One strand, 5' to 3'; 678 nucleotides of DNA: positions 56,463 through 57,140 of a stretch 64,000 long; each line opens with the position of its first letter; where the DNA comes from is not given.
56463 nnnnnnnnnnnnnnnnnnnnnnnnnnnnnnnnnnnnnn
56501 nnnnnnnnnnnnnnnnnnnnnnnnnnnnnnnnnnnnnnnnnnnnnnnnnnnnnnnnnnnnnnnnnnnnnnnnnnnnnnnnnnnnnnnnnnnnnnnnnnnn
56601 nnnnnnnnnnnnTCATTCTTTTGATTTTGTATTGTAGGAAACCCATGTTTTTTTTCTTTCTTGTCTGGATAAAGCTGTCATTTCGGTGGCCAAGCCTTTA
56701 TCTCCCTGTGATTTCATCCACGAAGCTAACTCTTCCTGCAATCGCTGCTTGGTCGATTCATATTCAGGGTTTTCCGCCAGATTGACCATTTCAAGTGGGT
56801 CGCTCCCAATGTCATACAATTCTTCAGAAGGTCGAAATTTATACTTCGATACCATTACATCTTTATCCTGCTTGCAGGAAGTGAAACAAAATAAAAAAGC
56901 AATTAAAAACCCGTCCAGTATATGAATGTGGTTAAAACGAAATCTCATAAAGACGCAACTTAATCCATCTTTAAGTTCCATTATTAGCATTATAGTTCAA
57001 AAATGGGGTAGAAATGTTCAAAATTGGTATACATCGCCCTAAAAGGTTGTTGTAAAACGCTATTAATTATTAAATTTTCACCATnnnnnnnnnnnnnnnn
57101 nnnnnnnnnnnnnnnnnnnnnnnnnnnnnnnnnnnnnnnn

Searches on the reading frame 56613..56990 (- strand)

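Call 58: search_protein_families(library=pfam, proteins=[window:56613-56990:-], max_evalue=1)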
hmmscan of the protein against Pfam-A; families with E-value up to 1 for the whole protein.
window:56613-56990:- (125 aa): 2 families
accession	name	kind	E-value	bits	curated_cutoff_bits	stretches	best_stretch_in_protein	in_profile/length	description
PF16347.10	SGSH_C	-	8.6e-05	23.2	29.3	1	48-91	108-151/154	N-sulphoglucosamine sulphohydrolase, C-terminal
PF14707.11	Sulfatase_C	-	0.015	16.3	30.9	1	51-94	51-95/127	C-terminal region of aryl-sulfatase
